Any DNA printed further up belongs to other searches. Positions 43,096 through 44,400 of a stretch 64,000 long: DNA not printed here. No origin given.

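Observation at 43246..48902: DeoR-regulated methylthio-sugar module (mtnA plus a class II aldolase) interleaved with two URO-D/MtaA-like methyltransferase paralogs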

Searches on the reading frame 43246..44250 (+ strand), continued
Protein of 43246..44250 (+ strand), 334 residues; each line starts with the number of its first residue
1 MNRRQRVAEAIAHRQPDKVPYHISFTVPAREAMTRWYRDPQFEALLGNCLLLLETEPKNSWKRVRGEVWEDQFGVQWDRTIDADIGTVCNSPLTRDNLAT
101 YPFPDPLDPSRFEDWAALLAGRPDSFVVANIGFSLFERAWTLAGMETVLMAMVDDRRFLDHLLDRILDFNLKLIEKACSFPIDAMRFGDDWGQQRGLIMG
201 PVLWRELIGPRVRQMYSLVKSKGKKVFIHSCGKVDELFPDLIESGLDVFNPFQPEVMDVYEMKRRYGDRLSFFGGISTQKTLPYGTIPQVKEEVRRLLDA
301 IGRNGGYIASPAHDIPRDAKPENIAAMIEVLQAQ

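Call 36: find_encoding_contigs(protein=P0095, flank=10000, max_places=2)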
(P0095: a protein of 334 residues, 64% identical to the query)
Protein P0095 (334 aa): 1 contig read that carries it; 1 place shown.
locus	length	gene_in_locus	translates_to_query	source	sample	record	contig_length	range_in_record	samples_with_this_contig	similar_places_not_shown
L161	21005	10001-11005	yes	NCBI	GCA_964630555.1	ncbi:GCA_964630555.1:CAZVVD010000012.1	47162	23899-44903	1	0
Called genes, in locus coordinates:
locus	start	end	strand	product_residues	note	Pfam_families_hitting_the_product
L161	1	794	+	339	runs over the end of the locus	PF02912:Phe_tRNA-synt_N, PF01409:tRNA-synt_2d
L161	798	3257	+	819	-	PF01588:tRNA_bind, PF03483:B3_4, PF03484:B5, PF17759:tRNA_synthFbeta, PF03147:FDX-ACB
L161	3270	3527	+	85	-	-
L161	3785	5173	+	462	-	PF01078:Mg_chelatase (faint), PF05496:RuvB_N, PF00158:Sigma54_activat (faint), PF00004:AAA, PF07728:AAA_5 (weak), PF13173:AAA_14 (weak), PF16193:AAA_assoc_2, PF12002:MgsA_C, +1 more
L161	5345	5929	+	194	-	PF01812:5-FTHF_cyc-lig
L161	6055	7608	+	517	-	PF12072:RNase_Y_N, PF00013:KH_1, PF01966:HD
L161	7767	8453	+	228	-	PF02142:MGS, PF01808:AICARFT_IMPCHas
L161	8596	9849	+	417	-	PF01808:AICARFT_IMPCHas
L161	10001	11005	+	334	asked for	PF01208:URO-D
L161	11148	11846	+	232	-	PF02633:Creatininase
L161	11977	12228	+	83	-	PF01402:RHH_1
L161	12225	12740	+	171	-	PF01850:PIN (faint), PF13470:PIN_3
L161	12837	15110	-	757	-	PF05226:CHASE2, PF00211:Guanylate_cyc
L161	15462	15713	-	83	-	-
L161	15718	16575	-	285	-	PF05170:AsmA, PF05359:DUF748, PF13116:YhdP (weak)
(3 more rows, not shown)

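Call 37: find_encoding_contigs(protein=P0021, flank=10000, max_places=2)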
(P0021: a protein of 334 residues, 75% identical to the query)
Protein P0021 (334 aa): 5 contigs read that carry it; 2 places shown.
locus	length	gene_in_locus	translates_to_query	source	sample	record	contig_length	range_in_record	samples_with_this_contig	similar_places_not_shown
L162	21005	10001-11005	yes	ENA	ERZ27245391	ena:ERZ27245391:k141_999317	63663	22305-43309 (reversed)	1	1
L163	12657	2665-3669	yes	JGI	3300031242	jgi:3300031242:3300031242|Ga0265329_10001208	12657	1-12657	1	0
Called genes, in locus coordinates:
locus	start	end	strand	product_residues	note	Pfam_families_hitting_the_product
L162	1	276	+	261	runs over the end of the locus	PF00561:Abhydrolase_1, PF12146:Hydrolase_4, PF12697:Abhydrolase_6, PF00561:Abhydrolase_1 (weak)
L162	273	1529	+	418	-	PF00108:Thiolase_N, PF00109:ketoacyl-synt (faint), PF08545:ACP_syn_III (faint), PF02803:Thiolase_C, PF22691:Thiolase_C_1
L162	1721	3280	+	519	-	PF00083:Sugar_tr, PF05977:MFS_3 (weak), PF07690:MFS_1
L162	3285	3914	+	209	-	PF00440:TetR_N, PF17754:TetR_C_14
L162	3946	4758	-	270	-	PF06426:SATase_N, PF00132:Hexapep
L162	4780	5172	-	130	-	PF02082:Rrf2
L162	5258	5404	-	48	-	-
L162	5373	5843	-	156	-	-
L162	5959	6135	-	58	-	PF05532:CsbD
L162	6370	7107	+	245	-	PF00027:cNMP_binding, PF13545:HTH_Crp_2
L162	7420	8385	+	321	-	PF01370:Epimerase, PF05368:NmrA (faint), PF13460:NAD_binding_10 (weak)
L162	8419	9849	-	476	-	PF00083:Sugar_tr (weak), PF07690:MFS_1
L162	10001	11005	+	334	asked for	PF01208:URO-D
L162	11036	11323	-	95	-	-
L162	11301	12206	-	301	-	PF01145:Band_7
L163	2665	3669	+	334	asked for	PF01208:URO-D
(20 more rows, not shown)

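Call 60: predict_structure(alignment_id=A4)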
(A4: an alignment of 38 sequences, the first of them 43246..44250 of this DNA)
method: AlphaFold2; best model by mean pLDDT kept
length: 334 residues; sequences in the alignment: 38
mean_pLDDT: 94.6   pTM: 0.91
mean pLDDT of the five models: 94.6, 94.6, 93.5, 92.6, 92.0
residues with pLDDT >= 90: 301; 70-90: 31; 50-70: 2; < 50: 0
segments of 3 or more residues with pLDDT < 50: none
pLDDT, mean of each block of 10 residues (from residue 1): 97 97 94 97 95 93 94 94 81 96 97 96 96 95 97 97 99 98 96 91 97 99 97 92 97 83 91 91 96 96 95 90 98 96
secondary structure, 60 per line:
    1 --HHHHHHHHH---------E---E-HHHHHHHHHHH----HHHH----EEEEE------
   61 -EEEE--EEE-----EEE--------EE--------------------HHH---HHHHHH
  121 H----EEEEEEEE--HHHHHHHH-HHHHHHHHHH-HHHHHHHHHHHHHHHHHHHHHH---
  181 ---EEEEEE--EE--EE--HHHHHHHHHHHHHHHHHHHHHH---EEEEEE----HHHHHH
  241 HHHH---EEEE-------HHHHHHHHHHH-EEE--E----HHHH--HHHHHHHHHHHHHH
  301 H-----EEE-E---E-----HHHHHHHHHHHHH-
elements in order: H3-11 H27-37 H42-45 E50-54 E62-65 E68-70 E76-78 H115-121 E126-133 H136-143 H145-154 H156-177 E184-189 H200-221 E225-230 H235-244 E248-251 H259-269 E271-273 H281-284 H287-301 E307-309 H321-333

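Call 62: fold_search(model_id=the predicted structure, library=pdb)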
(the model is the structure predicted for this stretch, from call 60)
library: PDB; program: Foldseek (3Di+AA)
matches with E <= 10: 1803; with E <= 0.001: 55
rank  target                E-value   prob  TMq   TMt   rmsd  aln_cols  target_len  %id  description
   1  4ay7_A                9.5e-14  1.00  0.73  0.72   5.0       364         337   17  methyltransferase from Methanosarcina mazei (released 2012-10-31)
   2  4ay8_A                3.8e-13  1.00  0.73  0.72   4.9       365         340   16  SeMet-derivative of a methyltransferase from M. mazei (released 2012-10-31)
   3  3cyv                  1.9e-10  1.00  0.70  0.67   6.2       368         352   16  Crystal structure of uroporphyrinogen decarboxylase from Shigella flexineri: new insights into its catalytic mechanism (released 2009-04-28)
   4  6w2o                  2.2e-10  1.00  0.74  0.70   5.0       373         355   13  Crystal structure of uroporphyrinogen III decarboxylate (hemE) from Stenotrophomonas maltophilia (released 2020-04-22)
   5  2eja_A                2.2e-10  1.00  0.69  0.69   5.4       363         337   14  Crystal Structure Of Uroporphyrinogen Decarboxylase From Aquifex aeolicus (released 2008-03-18)
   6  2eja_B                7.1e-10  1.00  0.71  0.71   5.0       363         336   12  Crystal Structure Of Uroporphyrinogen Decarboxylase From Aquifex aeolicus (released 2008-03-18)
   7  1jpk                  7.5e-10  1.00  0.64  0.61   6.0       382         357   13  Gly156Asp mutant of Human UroD, human uroporphyrinogen III decarboxylase (released 2001-12-19)
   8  4zr8_B                8.0e-10  1.00  0.72  0.68   5.5       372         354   13  Structure of uroporphyrinogen decarboxylase from Acinetobacter baumannii (released 2015-06-03)
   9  1jpi                  1.1e-09  1.00  0.64  0.60   6.6       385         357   14  Phe232Leu mutant of human UROD, human uroporphyrinogen III decarboxylase (released 2001-12-19)
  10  3gw0                  1.3e-09  1.00  0.65  0.62   6.3       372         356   13  UROD mutant G318R (released 2009-07-07)
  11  1j93                  1.6e-09  1.00  0.71  0.69   5.3       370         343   14  Crystal Structure and Substrate Binding Modeling of the Uroporphyrinogen-III Decarboxylase from Nicotiana tabacum: Impli (released 2001-10-17)
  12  2inf_A                2.0e-09  1.00  0.69  0.67   5.3       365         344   15  Crystal Structure of Uroporphyrinogen Decarboxylase from Bacillus subtilis (released 2006-10-24)
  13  1r3y                  2.1e-09  1.00  0.58  0.55   6.9       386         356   14  Uroporphyrinogen Decarboxylase in complex with coproporphyrinogen-III (released 2003-12-09)
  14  1r3s                  3.2e-09  1.00  0.64  0.60   6.5       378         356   14  Uroporphyrinogen Decarboxylase single mutant D86G in complex with coproporphyrinogen-I (released 2003-12-09)
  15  3gw3                  3.8e-09  1.00  0.66  0.62   6.2       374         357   14  human UROD mutant K297N (released 2009-07-07)
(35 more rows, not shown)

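Call 94: search_protein_families(library=ncbifam, proteins=[L085:8473-9141:+, L085:9138-10004:+, L085:6218-7183:+], max_evalue=0.01)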
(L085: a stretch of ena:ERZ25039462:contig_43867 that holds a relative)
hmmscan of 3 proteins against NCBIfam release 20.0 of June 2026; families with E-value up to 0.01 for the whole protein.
L085:8473-9141:+ (222 aa): 0 families

L085:9138-10004:+ (288 aa): 21 families
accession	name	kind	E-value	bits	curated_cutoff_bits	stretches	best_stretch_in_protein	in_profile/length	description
NF009374.0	PRK12737.1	subfamily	3.3e-65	219.9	383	1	11-282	11-283/284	tagatose-bisphosphate aldolase subunit GatY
NF006626.0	PRK09195.1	subfamily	6.8e-65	219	384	1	12-283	12-284/284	tagatose-bisphosphate aldolase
NF009497.0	PRK12857.1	equivalog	7.9e-65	218.9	423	1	1-283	1-284/284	class II fructose-1,6-bisphosphate aldolase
TIGR01859.1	fruc_bis_ald_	equivalog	1.2e-64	218.8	343.05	1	6-283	4-282/282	class II fructose-1,6-bisphosphate aldolase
TIGR01858.1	tag_bisphos_ald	equivalog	1.1e-60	205.1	443.55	1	12-283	10-282/282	tagatose bisphosphate family class II aldolase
TIGR00167.1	cbbA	subfamily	1.4e-59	201.9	215.6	1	5-277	5-284/290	ketose-bisphosphate aldolase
NF006042.0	PRK08185.1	subfamily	9e-59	199.1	405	1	8-277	7-278/287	hypothetical protein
NF005943.0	PRK07998.1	equivalog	2.9e-55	187.8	364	1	19-255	19-252/283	class II aldolase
NF005284.0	PRK06801.1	equivalog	1.7e-53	181.8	406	1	1-282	1-285/286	ketose 1,6-bisphosphate aldolase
NF009375.0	PRK12738.1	equivalog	2.7e-53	181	542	1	13-242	13-242/286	tagatose-bisphosphate aldolase subunit KbaY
NF005288.0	PRK06806.1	equivalog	1.6e-52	178.4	396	1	1-247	1-245/281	class II fructose-bisphosphate aldolase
NF006376.0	PRK08610.1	equivalog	1.4e-50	172.7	527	1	1-283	1-285/286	class II fructose-bisphosphate aldolase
NF005823.0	PRK07709.1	equivalog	1.8e-50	172.3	545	1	1-283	1-285/285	class II fructose-bisphosphate aldolase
NF005590.0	PRK07315.1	equivalog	5.3e-42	144.1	443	1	10-240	10-244/293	class II fructose-bisphosphate aldolase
NF005481.0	PRK07084.1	equivalog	1e-40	140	511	1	11-220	20-238/324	class II fructose-bisphosphate aldolase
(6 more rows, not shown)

L085:6218-7183:+ (321 aa): 4 families
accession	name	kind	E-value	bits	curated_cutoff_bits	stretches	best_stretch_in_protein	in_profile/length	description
TIGR04379.1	myo_inos_iolE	equivalog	8.3e-10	38.7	290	1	134-308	115-287/290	myo-inosose-2 dehydratase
NF041099.2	keto_glucon_epim_IolO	equivalog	5.7e-08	32.4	300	1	6-231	14-213/269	5-keto-L-gluconate epimerase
NF007360.0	PRK09856.1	equivalog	6.2e-06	25.9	305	1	1-67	1-65/276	fructoselysine 3-epimerase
NF051856.1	PsicseEpim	equivalog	0.0057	16.5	300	0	260-286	216-242/287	D-psicose 3-epimerase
